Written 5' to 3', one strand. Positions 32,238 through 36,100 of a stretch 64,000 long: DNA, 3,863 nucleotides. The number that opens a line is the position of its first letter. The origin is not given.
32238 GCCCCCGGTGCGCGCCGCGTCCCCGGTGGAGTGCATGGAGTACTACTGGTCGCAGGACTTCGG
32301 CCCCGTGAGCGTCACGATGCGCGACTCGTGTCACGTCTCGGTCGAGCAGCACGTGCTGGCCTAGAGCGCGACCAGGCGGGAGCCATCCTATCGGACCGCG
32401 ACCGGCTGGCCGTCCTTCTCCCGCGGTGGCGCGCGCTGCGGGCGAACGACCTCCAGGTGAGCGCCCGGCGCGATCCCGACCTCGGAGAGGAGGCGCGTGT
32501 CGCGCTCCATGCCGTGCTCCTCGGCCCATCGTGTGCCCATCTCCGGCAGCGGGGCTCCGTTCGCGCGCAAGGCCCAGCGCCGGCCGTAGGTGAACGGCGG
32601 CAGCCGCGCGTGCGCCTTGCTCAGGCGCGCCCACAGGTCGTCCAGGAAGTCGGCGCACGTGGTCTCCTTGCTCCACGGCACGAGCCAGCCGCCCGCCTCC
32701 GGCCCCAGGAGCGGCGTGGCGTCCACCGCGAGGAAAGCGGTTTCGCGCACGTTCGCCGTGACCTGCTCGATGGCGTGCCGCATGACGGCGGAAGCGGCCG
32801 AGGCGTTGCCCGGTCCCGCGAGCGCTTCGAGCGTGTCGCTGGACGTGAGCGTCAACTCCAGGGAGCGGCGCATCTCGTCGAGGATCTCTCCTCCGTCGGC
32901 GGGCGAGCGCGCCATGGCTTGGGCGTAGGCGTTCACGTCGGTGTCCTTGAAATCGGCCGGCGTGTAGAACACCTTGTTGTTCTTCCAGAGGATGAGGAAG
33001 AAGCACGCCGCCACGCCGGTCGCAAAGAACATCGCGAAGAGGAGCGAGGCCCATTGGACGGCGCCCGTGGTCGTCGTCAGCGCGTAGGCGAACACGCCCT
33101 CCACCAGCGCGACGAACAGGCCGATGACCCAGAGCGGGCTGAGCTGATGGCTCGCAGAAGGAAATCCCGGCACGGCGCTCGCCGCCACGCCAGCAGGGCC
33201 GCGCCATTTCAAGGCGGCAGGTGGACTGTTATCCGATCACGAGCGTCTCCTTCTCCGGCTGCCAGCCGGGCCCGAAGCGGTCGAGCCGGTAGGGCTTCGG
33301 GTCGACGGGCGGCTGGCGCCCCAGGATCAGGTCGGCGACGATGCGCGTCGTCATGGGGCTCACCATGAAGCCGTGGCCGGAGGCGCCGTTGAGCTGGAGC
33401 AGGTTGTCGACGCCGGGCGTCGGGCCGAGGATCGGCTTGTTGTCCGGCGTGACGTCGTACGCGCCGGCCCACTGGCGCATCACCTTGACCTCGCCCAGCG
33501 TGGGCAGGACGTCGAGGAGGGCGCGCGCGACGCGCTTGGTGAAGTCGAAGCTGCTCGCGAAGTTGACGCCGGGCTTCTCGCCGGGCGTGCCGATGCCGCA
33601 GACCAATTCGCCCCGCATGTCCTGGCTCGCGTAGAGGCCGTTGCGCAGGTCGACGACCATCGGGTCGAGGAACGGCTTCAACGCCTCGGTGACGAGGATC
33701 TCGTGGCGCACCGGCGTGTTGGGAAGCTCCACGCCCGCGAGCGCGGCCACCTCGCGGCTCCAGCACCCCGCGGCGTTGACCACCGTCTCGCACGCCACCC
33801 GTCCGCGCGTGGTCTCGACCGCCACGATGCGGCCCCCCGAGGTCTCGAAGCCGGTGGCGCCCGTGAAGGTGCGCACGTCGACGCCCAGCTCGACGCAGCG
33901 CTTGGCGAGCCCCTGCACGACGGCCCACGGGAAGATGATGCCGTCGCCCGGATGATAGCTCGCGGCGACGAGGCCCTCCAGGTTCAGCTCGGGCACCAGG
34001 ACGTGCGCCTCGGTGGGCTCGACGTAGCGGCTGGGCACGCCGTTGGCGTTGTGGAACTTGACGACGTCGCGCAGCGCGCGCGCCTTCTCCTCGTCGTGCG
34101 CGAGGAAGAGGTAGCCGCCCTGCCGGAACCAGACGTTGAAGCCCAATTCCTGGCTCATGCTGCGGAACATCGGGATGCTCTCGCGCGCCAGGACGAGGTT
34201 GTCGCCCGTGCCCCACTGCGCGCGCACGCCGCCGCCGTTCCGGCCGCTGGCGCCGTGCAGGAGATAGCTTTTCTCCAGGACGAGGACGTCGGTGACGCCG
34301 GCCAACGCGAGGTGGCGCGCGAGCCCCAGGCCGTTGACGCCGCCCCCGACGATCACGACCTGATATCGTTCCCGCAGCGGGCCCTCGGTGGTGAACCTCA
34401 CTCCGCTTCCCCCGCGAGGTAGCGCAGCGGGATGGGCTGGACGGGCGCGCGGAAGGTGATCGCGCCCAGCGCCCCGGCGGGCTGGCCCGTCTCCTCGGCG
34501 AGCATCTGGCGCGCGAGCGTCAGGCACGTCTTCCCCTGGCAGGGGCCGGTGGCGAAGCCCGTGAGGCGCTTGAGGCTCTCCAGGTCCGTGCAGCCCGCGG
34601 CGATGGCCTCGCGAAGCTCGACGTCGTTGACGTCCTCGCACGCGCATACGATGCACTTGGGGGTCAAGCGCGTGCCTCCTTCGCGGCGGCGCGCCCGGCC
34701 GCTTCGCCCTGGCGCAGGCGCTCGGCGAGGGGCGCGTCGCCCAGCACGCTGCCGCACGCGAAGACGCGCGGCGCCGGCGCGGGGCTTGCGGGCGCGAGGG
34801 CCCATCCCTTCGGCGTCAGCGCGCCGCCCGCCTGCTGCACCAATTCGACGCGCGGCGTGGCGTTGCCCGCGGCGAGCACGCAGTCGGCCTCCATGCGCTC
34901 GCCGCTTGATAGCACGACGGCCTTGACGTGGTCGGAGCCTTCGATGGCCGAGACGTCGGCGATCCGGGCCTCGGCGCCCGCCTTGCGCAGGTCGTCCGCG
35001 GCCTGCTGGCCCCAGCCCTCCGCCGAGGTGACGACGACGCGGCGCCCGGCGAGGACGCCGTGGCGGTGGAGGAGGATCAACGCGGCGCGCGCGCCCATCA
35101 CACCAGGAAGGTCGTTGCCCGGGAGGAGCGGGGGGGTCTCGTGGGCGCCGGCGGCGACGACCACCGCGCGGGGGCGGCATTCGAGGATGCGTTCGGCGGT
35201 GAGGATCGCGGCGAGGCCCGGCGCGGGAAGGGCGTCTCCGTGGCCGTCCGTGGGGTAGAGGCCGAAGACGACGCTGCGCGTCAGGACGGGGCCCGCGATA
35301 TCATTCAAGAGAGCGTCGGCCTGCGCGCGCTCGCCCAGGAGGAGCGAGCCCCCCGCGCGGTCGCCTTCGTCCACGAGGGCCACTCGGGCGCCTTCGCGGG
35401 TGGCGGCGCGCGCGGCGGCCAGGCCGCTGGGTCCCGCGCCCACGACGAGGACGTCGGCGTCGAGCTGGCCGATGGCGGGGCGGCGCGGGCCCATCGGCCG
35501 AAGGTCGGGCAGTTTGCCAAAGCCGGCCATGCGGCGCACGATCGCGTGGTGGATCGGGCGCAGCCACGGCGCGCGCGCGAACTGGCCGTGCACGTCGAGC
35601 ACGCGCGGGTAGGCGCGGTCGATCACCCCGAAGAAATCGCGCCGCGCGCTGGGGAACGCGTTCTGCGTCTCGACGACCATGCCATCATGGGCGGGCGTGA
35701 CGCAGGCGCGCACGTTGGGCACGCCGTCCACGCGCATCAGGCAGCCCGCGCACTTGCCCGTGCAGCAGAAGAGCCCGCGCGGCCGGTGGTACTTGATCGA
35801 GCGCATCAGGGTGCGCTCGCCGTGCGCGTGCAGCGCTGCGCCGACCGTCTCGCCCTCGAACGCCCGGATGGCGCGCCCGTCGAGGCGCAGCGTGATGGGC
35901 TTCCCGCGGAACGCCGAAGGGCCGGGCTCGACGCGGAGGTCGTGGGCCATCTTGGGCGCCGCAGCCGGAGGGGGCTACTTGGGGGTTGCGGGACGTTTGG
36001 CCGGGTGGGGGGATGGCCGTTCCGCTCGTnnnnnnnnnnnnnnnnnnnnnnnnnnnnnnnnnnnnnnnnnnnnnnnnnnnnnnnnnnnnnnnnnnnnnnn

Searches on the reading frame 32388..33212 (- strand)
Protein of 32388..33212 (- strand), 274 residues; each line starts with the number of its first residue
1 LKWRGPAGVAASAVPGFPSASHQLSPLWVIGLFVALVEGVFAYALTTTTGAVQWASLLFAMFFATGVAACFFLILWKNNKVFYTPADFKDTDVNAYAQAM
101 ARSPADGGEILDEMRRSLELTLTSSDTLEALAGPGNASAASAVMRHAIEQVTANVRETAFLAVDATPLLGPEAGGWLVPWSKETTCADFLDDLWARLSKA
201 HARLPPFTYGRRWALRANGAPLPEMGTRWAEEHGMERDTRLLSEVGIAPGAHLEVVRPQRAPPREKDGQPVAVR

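Call 47: search_protein_families(library=pfam, proteins=[window:32388-33212:-], max_evalue=0.01)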
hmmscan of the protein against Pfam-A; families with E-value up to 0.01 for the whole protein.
window:32388-33212:- (274 aa): 0 families

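Call 78: search_protein_families(library=phrogs, proteins=[window:32388-33212:-], max_evalue=0.01)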
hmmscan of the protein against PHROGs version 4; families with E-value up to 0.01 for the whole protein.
window:32388-33212:- (274 aa): 1 family
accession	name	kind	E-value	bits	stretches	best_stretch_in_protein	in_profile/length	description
phrog_26238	-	unknown function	6e-08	33.4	1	22-115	7-98/303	-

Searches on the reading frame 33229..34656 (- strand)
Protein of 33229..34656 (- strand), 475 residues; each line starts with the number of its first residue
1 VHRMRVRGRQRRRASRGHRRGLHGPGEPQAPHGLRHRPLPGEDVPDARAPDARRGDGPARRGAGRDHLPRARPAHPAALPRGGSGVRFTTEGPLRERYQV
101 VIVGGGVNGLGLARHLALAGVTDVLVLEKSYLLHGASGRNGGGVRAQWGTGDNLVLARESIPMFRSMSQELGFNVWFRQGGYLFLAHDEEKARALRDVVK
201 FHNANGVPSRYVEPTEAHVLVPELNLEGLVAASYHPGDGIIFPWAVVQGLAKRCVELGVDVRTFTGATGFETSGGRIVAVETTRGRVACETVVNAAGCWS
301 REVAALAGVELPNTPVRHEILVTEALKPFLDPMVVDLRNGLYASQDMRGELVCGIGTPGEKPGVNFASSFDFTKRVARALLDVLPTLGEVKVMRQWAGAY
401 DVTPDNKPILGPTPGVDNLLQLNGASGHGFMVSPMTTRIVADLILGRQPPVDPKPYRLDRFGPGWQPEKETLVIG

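Call 11: search_protein_families(library=ncbifam, proteins=[window:33229-34656:-], max_evalue=0.01)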
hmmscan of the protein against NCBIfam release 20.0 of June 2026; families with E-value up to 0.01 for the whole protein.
window:33229-34656:- (475 aa): 38 families (the best 25 are shown)
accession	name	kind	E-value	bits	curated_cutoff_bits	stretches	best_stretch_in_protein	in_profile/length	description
TIGR01373.1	soxB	subfamily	3.1e-61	207.4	529.45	1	95-464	28-402/407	sarcosine oxidase subunit beta family protein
TIGR02352.1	thiamin_ThiO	equivalog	2.5e-42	145.3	250.8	1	100-448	1-351/351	glycine oxidase ThiO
NF008425.0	PRK11259.1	equivalog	1.8e-29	102.8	257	2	96-321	3-224/377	N-methyl-L-tryptophan oxidase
TIGR03377.1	glycerol3P_GlpA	equivalog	7.7e-24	84.1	552.8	1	99-398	1-302/530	anaerobic glycerol-3-phosphate dehydrogenase subunit GlpA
NF001933.0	PRK00711.1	subfamily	1.9e-23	83.1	383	1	154-462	109-417/429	D-amino acid dehydrogenase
TIGR01377.1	soxA_mon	subfamily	2.7e-23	82.4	479.65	2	98-320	1-220/381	amino oxidase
TIGR03364.1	HpnW_proposed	hypoth_equivalog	3.9e-23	82.1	285.1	1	98-297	1-194/365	TIGR03364 family FAD-dependent oxidoreductase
TIGR03329.1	Phn_aa_oxid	hypoth_equivalog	4.8e-17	61.9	632.8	1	97-447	24-394/460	putative aminophosphonate oxidoreductase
NF008313.0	PRK11101.1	equivalog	6.2e-17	61.4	425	1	98-398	9-313/548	anaerobic glycerol-3-phosphate dehydrogenase subunit A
NF050086.1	pipecolate_AmaA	exception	5.2e-16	58.3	600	1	97-300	25-237/425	L-pipecolate oxidase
NF002480.1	PRK01747.1-1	equivalog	1.5e-15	56.6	540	1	95-322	246-472/645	bifunctional tRNA (5-methylaminomethyl-2-thiouridine)(34)-methyltransferase MnmC2/FAD-dependent 5-carboxymethylaminomethyl-2-thiouridine(34)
NF008726.1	PRK11728.1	equivalog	3.6e-12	45.8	299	1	98-311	1-213/389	L-2-hydroxyglutarate oxidase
TIGR03197.1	MnmC_Cterm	equivalog_domain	1.3e-11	44.2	174.2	1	100-317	2-218/400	FAD-dependent 5-carboxymethylaminomethyl-2-thiouridine(34) oxidoreductase MnmC1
NF009074.0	PRK12409.1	equivalog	1.2e-07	31.2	494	1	166-318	120-276/410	D-amino acid dehydrogenase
NF058655.1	CrtID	equivalog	1.5e-06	27.4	640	1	229-297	208-273/478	bifunctional phytoene desaturase/3,4-desaturase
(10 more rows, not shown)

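Call 12: search_protein_families(library=pfam, proteins=[window:33229-34656:-], max_evalue=0.01)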
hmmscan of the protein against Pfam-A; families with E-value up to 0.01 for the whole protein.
window:33229-34656:- (475 aa): 6 families
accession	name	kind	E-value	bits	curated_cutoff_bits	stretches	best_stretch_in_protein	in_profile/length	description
PF01266.30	DAO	-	6.4e-74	250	27.9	1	100-443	2-353/353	FAD dependent oxidoreductase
PF07992.20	Pyr_redox_2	-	0.00013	21.9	26.1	0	99-130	2-34/291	Pyridine nucleotide-disulphide oxidoreductase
PF13738.12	Pyr_redox_3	-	0.00032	20.5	30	1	101-130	1-30/305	Pyridine nucleotide-disulphide oxidoreductase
PF01494.25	FAD_binding_3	-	0.00057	19.7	22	1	98-129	2-32/349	FAD binding domain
PF03486.20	HI0933_like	-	0.001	19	50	0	246-300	111-166/244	HI0933-like protein Rossmann domain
PF13450.12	NAD_binding_8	-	0.004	17.8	21.9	1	102-140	1-40/68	NAD(P)-binding Rossmann-like domain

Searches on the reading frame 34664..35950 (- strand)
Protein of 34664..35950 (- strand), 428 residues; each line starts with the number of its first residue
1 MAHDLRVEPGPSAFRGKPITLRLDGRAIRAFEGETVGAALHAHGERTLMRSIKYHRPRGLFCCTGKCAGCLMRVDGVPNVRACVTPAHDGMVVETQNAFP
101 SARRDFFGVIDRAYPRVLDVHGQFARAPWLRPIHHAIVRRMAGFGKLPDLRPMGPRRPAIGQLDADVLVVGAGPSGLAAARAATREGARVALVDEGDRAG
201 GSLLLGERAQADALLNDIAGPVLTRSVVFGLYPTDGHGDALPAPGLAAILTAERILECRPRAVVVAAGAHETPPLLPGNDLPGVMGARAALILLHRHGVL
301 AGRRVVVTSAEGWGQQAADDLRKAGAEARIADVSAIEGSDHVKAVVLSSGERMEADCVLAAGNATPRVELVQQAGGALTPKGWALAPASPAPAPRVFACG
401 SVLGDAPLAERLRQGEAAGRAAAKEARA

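Call 11: search_protein_families(library=ncbifam, proteins=[window:34664-35950:-], max_evalue=0.01)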
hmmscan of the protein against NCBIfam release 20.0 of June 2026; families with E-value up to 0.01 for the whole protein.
window:34664-35950:- (428 aa): 80 families (the best 25 are shown)
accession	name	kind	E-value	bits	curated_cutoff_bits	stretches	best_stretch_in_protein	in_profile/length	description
TIGR01372.1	soxA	subfamily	7.4e-66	222.6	1164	2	8-335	7-356/996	sarcosine oxidase subunit alpha family protein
TIGR03997.1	mycofact_OYE_2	equivalog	1.6e-12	46.6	793.15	1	166-331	381-533/645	mycofactocin system FadH/OYE family oxidoreductase 2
NF003585.0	PRK05249.1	equivalog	2.4e-10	39.6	465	1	163-202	5-44/464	Si-specific NAD(P)(+) transhydrogenase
NF045599.1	bili_reduct_long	exception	1.6e-09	36.6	750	1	165-334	382-536/641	bilirubin reductase, long form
NF009454.0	PRK12814.1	equivalog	1.6e-08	33.4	916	1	166-204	195-233/657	putative NADPH-dependent glutamate synthase small subunit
NF041087.1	bile_acid_BaiCD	equivalog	8.4e-07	27.5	825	1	166-331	382-532/642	bile acid Fe-S flavoenzyme BaiCD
NF009410.0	PRK12771.1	subfamily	1.7e-06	26.9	516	1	166-206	140-180/566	NAD(P)-binding protein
TIGR03140.1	AhpF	equivalog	2.2e-06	26.5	502.9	1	165-202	213-248/515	alkyl hydroperoxide reductase subunit F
TIGR01292.1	TRX_reduct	equivalog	2.5e-06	26.5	343.45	1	166-204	2-39/300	thioredoxin-disulfide reductase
TIGR02032.1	GG-red-SF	subfamily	5.1e-06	26.4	158.8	1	166-197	2-33/297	geranylgeranyl reductase family protein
TIGR00292.1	TIGR00292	equivalog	6.6e-06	25.5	148.3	1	164-208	21-65/254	sulfide-dependent adenosine diphosphate thiazole synthase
TIGR01350.1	lipoamide_DH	equivalog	8.7e-06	24.7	408.8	1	165-202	2-38/461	dihydrolipoyl dehydrogenase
NF004943.0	PRK06292.2-1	equivalog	1.1e-05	24.4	432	0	164-203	3-42/456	dihydrolipoyl dehydrogenase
NF006593.0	PRK09126.1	equivalog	1.3e-05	24.3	420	1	164-195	4-35/393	5-demethoxyubiquinol-8 5-hydroxylase UbiM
NF045637.1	carotdesatCrtDProt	equivalog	2.3e-05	23.2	580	1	167-204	1-38/485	1-hydroxycarotenoid 3,4-desaturase CrtD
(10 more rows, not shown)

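Call 12: search_protein_families(library=pfam, proteins=[window:34664-35950:-], max_evalue=0.01)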
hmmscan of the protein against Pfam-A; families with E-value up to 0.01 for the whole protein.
window:34664-35950:- (428 aa): 14 families
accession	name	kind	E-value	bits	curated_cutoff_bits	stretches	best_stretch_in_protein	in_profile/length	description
PF13510.11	Fer2_4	-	1.2e-30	105.8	22.8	1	17-97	2-81/82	2Fe-2S iron-sulfur cluster binding domain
PF07992.20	Pyr_redox_2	-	1.4e-13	51.3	26.1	2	301-412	173-281/291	Pyridine nucleotide-disulphide oxidoreductase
PF12831.13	FAD_oxidored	-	1.8e-09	37.8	27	1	166-203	1-38/416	FAD dependent oxidoreductase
PF13450.12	NAD_binding_8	-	1.5e-07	32.1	21.9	1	169-202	1-34/68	NAD(P)-binding Rossmann-like domain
PF00890.30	FAD_binding_2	-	1.7e-06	28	20.4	1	166-203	1-38/414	FAD binding domain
PF01266.30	DAO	-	3.3e-06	27.3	27.9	1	166-201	1-37/353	FAD dependent oxidoreductase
PF03486.20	HI0933_like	-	8.2e-06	25.9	50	1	166-203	2-39/244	HI0933-like protein Rossmann domain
PF01946.23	Thi4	-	2.3e-05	24.2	26.2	1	164-208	17-62/235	Thi4 family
PF01494.25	FAD_binding_3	-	0.00023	21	22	1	164-195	1-32/349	FAD binding domain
PF01134.28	GIDA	-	0.00067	19.3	22.1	1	166-193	1-28/391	Glucose inhibited division protein A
PF01262.27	AlaDh_PNT_C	-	0.0011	18.8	23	1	164-195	28-59/214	Alanine dehydrogenase/PNT, C-terminal domain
PF00070.33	Pyr_redox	-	0.0044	17.9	22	0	167-199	2-34/82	Pyridine nucleotide-disulphide oxidoreductase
PF13454.12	NAD_binding_9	-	0.0068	16.8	21.8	0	169-216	2-52/155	FAD-NAD(P)-binding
PF13738.12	Pyr_redox_3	-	0.0082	15.9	30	0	168-198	1-31/305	Pyridine nucleotide-disulphide oxidoreductase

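Call 29: find_related_loci(query=window:34664-35950:-, collection=genome_contigs, flank=10000)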
Query window:34664-35950:- (428 aa) in genome_contigs; peptide patterns used: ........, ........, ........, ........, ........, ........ (x = any residue, [..] = any of these).
476 stretches matched a pattern; 5 encode a relative of the query (tblastn E <= 1e-3); 5 distinct loci.
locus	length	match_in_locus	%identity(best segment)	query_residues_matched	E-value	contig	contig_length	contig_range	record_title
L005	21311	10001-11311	75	4-424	0e+0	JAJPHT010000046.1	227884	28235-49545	MAG: Proteobacteria bacterium isolate Centralia_MAG_189 k107_34263139, whole genome shotgun sequence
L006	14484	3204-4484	56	4-427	4e-133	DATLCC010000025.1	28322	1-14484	MAG TPA_asm: Thermoplasmatota archaeon isolate SMAG_U14314 k141_3039613, whole genome shotgun sequence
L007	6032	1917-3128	38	15-404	2e-52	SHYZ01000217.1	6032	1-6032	MAG: Myxococcales bacterium isolate Baikal-deep-G132 BACOMB-C60352, whole genome shotgun sequence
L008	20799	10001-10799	51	16-325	2e-24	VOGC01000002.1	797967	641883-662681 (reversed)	MAG: Candidatus Weimeria bifida isolate LCO1.1 Bin_04_1, whole genome shotgun sequence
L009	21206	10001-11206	42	15-404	8e-63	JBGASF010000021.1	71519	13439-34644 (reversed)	MAG: Polyangia bacterium isolate MAG_MBR_AS.47 MBRAS-47_NODE_21_length_71519_cov_5.527841, whole genome shotgun sequence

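Call 47: search_protein_families(library=pfam, proteins=[L005:9185-9970:+], max_evalue=0.01)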
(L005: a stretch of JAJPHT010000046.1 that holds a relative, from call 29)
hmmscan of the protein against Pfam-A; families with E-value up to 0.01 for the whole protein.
L005:9185-9970:+ (261 aa): 1 family
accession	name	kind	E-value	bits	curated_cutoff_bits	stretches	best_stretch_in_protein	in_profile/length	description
PF03372.29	Exo_endo_phos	-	1.5e-11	44.9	24.5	1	7-222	1-225/225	Endonuclease/Exonuclease/phosphatase family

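Call 82: find_encoding_contigs(protein=window:34664-35950:-, flank=6000, max_places=10)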
Protein window:34664-35950:- (428 aa): 3 contigs read that carry it; 3 places shown.
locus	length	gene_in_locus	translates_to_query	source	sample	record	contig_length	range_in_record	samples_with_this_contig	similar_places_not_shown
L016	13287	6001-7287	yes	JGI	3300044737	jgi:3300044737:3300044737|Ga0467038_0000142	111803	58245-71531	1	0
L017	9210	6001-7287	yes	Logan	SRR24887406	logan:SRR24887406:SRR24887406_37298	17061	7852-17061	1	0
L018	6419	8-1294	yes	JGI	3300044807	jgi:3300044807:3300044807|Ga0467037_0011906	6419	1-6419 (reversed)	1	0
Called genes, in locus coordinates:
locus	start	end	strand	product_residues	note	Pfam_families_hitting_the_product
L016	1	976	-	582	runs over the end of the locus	-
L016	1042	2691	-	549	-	-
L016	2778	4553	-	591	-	-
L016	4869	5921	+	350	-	-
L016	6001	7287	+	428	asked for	PF13510:Fer2_4, PF00890:FAD_binding_2 (weak), PF01266:DAO (weak), PF03486:HI0933_like (weak), PF07992:Pyr_redox_2 (weak), PF12831:FAD_oxidored, PF13450:NAD_binding_8 (weak), PF07992:Pyr_redox_2 (weak), +1 more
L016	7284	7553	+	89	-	PF17806:SO_alpha_A3, PF04324:Fer2_BFD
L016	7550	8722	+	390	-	PF01266:DAO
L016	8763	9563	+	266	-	-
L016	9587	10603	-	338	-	-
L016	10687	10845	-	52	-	-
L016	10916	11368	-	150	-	-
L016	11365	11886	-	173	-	PF13302:Acetyltransf_3, PF13420:Acetyltransf_4, PF00583:Acetyltransf_1, PF13508:Acetyltransf_7, PF08445:FR47 (weak)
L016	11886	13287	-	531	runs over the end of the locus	PF00221:Lyase_aromatic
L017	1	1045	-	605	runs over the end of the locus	-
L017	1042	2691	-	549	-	-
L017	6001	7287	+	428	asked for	PF13510:Fer2_4, PF00890:FAD_binding_2 (weak), PF01266:DAO (weak), PF03486:HI0933_like (weak), PF07992:Pyr_redox_2 (weak), PF12831:FAD_oxidored, PF13450:NAD_binding_8 (weak), PF07992:Pyr_redox_2 (weak), +1 more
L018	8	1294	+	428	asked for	PF13510:Fer2_4, PF00890:FAD_binding_2 (weak), PF01266:DAO (weak), PF03486:HI0933_like (weak), PF07992:Pyr_redox_2 (weak), PF12831:FAD_oxidored, PF13450:NAD_binding_8 (weak), PF07992:Pyr_redox_2 (weak), +1 more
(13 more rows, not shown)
